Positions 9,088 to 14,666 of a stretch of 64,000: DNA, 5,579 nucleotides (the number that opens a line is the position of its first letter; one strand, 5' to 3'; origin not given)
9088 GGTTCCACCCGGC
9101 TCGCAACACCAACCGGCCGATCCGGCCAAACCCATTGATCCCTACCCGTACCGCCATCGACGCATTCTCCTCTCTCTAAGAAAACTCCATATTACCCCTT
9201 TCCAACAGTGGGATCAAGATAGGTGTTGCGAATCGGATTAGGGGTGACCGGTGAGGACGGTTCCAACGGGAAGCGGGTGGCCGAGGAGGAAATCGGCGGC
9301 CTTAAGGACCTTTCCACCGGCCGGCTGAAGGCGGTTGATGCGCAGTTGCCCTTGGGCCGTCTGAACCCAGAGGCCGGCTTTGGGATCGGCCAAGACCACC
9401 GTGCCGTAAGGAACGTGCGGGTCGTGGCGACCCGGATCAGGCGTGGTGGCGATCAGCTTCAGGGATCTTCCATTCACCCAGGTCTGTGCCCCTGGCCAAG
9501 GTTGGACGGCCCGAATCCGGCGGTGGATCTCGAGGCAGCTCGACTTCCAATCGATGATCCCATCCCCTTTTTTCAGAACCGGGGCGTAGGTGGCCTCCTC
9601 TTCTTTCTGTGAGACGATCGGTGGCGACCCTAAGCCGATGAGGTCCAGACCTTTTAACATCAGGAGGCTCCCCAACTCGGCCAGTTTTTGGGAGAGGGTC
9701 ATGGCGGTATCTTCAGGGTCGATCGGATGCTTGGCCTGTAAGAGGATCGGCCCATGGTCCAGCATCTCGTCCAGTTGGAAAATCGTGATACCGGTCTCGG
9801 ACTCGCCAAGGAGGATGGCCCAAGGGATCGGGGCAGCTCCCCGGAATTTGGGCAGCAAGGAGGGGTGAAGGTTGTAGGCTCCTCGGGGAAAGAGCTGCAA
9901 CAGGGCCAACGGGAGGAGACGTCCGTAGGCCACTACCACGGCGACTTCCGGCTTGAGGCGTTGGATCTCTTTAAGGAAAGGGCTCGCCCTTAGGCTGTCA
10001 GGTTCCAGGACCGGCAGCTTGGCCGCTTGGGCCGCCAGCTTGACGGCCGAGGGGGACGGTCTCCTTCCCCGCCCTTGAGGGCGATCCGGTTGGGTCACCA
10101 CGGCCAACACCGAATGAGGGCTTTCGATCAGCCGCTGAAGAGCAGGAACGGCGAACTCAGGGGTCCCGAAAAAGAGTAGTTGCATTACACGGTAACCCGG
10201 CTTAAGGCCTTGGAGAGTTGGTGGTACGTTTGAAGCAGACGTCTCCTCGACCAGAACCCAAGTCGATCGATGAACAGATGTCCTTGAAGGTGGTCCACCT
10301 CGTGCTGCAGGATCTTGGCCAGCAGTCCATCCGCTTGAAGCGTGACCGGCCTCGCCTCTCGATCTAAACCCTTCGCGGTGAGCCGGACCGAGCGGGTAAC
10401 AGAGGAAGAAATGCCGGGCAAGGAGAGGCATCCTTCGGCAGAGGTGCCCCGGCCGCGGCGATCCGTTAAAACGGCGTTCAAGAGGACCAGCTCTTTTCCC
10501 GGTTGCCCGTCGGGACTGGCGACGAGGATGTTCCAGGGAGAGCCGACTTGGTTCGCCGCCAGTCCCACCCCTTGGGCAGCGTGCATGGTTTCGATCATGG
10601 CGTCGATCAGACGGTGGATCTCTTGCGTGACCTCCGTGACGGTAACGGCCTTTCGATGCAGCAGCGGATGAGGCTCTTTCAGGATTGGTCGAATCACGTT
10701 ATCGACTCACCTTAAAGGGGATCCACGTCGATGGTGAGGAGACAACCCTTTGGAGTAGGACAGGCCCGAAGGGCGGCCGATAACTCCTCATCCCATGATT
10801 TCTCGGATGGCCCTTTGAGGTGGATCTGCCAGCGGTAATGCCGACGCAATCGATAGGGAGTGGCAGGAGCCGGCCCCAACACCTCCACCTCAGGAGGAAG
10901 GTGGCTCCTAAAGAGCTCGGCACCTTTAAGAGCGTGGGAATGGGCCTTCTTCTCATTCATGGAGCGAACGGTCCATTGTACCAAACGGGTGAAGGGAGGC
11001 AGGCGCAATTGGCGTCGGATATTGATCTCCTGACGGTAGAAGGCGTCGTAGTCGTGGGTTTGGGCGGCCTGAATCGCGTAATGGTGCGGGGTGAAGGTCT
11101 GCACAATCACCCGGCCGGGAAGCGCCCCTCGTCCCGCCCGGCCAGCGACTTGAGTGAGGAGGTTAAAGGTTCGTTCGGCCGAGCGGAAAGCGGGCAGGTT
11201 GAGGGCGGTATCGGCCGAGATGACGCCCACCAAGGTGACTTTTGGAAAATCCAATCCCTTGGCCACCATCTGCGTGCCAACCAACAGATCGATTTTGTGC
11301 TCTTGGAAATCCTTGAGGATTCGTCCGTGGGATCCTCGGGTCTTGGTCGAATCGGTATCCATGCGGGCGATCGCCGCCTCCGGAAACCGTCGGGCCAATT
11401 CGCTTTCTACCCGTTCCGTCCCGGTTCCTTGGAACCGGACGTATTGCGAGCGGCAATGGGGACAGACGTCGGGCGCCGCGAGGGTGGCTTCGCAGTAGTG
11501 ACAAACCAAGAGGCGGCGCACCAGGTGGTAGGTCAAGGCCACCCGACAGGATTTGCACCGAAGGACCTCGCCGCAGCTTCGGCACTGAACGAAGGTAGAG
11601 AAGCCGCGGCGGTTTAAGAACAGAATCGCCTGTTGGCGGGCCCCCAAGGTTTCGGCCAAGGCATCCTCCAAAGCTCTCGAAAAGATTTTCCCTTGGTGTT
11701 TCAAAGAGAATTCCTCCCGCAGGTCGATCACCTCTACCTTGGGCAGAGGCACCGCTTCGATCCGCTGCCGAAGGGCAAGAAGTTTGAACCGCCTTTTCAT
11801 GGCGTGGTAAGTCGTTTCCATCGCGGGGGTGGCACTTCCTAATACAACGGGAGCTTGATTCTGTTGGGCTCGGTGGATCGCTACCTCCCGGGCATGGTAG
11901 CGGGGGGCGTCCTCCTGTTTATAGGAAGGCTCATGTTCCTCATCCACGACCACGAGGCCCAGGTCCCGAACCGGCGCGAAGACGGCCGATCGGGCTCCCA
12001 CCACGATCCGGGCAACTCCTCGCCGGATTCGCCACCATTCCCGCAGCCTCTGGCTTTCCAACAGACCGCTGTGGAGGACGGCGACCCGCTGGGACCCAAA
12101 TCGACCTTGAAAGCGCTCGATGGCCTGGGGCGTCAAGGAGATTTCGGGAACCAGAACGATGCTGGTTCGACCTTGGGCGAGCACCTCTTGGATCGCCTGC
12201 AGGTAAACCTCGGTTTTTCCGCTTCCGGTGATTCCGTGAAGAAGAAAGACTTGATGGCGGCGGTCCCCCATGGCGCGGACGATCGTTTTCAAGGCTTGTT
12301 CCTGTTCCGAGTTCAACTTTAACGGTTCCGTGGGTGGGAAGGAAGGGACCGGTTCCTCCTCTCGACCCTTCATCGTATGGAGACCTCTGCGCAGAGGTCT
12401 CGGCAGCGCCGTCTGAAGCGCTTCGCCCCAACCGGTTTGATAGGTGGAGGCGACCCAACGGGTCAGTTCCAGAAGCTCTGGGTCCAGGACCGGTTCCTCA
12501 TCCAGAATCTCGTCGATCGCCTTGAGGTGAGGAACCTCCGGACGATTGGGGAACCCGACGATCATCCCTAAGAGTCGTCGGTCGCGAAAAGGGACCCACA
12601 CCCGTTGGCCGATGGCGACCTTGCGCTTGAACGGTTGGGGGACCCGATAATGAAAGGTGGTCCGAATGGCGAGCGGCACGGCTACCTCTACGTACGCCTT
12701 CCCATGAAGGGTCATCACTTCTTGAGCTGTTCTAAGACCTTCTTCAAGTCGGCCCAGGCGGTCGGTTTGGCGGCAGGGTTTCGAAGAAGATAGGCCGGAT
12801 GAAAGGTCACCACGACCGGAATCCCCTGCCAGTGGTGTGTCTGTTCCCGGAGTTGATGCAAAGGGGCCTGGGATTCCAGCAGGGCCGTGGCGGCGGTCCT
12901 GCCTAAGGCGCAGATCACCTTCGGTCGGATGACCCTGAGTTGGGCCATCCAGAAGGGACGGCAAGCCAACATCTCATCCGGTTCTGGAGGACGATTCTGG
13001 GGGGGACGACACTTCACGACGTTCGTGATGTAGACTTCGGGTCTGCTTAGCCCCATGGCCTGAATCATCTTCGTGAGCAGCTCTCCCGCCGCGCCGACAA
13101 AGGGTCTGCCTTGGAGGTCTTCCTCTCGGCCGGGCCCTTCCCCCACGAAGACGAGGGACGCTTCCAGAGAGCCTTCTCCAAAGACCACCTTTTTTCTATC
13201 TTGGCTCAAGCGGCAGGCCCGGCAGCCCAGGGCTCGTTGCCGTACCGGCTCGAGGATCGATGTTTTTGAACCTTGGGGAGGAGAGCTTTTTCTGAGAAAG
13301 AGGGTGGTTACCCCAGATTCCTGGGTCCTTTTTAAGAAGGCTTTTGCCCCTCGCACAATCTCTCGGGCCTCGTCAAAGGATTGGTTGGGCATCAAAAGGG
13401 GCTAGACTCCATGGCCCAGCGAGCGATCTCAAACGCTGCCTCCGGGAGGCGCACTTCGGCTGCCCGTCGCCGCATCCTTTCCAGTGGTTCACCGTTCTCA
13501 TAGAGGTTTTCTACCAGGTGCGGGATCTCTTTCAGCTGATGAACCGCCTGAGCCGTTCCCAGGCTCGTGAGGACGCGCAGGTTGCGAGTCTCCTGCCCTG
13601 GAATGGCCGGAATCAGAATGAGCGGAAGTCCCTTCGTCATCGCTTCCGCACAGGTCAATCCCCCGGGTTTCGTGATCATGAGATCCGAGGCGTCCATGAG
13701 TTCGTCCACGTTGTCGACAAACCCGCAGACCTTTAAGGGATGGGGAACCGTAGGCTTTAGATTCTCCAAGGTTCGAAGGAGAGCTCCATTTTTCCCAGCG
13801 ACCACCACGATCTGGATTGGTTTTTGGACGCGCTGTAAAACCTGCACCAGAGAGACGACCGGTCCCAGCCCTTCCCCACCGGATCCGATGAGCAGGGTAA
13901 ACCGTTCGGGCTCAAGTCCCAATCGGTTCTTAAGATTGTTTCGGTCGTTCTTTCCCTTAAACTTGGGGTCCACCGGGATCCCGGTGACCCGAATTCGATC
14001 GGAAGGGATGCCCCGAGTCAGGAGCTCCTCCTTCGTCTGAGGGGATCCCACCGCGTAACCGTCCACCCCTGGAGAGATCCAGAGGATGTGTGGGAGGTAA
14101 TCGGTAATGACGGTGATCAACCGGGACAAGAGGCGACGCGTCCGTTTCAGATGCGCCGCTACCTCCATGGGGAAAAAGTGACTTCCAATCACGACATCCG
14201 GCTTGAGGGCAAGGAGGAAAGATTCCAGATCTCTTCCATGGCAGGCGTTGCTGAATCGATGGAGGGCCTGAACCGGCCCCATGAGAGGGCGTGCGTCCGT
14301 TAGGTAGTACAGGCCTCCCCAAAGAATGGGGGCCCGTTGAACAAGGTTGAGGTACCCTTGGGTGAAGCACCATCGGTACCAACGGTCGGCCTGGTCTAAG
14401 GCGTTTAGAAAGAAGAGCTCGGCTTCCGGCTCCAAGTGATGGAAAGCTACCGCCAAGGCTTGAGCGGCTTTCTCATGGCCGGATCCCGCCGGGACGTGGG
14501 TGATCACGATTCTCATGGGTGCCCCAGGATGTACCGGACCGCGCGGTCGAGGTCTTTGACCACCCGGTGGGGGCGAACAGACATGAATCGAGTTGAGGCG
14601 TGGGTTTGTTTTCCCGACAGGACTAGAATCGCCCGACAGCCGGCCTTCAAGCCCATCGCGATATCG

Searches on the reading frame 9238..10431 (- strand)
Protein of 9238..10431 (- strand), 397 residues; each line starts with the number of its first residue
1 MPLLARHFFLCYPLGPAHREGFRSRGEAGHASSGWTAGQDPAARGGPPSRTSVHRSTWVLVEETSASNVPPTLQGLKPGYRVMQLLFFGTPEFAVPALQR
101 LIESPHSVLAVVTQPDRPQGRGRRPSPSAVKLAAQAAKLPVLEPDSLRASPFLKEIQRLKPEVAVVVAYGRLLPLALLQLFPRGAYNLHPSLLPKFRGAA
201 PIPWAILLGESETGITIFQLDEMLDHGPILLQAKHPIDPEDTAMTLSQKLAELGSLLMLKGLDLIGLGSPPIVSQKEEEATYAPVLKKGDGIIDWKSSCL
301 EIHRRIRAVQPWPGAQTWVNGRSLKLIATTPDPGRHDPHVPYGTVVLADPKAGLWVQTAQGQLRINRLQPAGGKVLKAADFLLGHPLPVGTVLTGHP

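Call 13: search_protein_families(library=pfam, proteins=[window:9238-10431:-], max_evalue=0.001)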
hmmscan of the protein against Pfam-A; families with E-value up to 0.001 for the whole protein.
window:9238-10431:- (397 aa): 2 families
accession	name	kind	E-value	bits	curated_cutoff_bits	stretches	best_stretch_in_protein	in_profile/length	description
PF00551.24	Formyl_trans_N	-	3.4e-44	151.2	26.1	1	85-259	3-178/181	Formyl transferase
PF02911.23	Formyl_trans_C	-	2.2e-23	82.8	21.1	1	286-385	2-99/100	Formyl transferase, C-terminal domain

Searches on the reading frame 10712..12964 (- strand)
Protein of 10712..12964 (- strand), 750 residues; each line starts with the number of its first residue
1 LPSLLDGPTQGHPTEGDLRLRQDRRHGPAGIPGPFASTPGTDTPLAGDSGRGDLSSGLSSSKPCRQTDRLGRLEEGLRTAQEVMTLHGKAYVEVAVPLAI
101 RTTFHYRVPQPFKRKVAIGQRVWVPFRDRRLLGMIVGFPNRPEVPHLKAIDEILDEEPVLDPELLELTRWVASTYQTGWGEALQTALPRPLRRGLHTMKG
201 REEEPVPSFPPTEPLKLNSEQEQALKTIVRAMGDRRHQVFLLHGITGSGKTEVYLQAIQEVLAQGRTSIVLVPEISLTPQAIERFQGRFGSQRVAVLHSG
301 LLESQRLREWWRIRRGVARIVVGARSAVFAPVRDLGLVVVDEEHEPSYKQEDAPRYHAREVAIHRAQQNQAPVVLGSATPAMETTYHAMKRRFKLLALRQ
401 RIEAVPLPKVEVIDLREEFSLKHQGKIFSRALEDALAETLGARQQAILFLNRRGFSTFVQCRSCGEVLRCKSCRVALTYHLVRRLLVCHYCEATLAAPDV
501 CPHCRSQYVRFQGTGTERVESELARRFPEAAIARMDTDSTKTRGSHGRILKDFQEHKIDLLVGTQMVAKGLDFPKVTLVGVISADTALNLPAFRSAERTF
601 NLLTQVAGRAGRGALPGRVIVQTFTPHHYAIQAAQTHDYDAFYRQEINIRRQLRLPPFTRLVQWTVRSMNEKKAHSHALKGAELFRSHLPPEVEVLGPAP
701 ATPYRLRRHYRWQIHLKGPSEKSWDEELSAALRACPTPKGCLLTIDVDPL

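Call 13: search_protein_families(library=pfam, proteins=[window:10712-12964:-], max_evalue=0.001)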
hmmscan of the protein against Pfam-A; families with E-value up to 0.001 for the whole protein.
window:10712-12964:- (750 aa): 6 families
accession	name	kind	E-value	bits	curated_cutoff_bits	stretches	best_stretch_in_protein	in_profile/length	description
PF17764.6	PriA_3primeBD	-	1.7e-27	95.5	22.7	1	93-188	1-96/96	3'DNA-binding domain (3'BD)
PF18074.6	PriA_C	-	9.4e-18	65.3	26.9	1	657-749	1-95/95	Primosomal protein N C-terminal domain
PF00270.35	DEAD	-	1.4e-17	64.3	26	1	220-383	3-162/167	DEAD/DEAH box helicase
PF04851.21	ResIII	-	6e-17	62.5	22.5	1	215-381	2-163/164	Type III restriction enzyme, res subunit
PF00271.37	Helicase_C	-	4.2e-10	40.3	23.5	1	527-612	38-108/110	Helicase conserved C-terminal domain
PF18319.7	Zn_ribbon_PriA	-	2.3e-07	31.1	26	1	470-494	1-25/27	PriA DNA helicase Cys-rich region (CRR) domain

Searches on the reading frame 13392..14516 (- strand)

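Call 13: search_protein_families(library=pfam, proteins=[window:13392-14516:-], max_evalue=0.001)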
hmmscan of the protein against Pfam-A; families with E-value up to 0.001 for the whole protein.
window:13392-14516:- (374 aa): 4 families
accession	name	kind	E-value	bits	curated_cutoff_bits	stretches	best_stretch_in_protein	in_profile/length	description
PF06925.17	MGDG_synth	-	2.1e-26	93.4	25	1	14-182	1-169/169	Monogalactosyldiacylglycerol (MGDG) synthase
PF04101.22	Glyco_tran_28_C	-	3.8e-11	43.7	22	1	225-349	22-151/166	Glycosyltransferase family 28 C-terminal domain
PF00534.26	Glycos_transf_1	-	8.5e-07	29.1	26.4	1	223-352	33-169/172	Glycosyl transferases group 1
PF13692.12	Glyco_trans_1_4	-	9.8e-05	23.1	27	1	223-304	20-108/142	Glycosyl transferases group 1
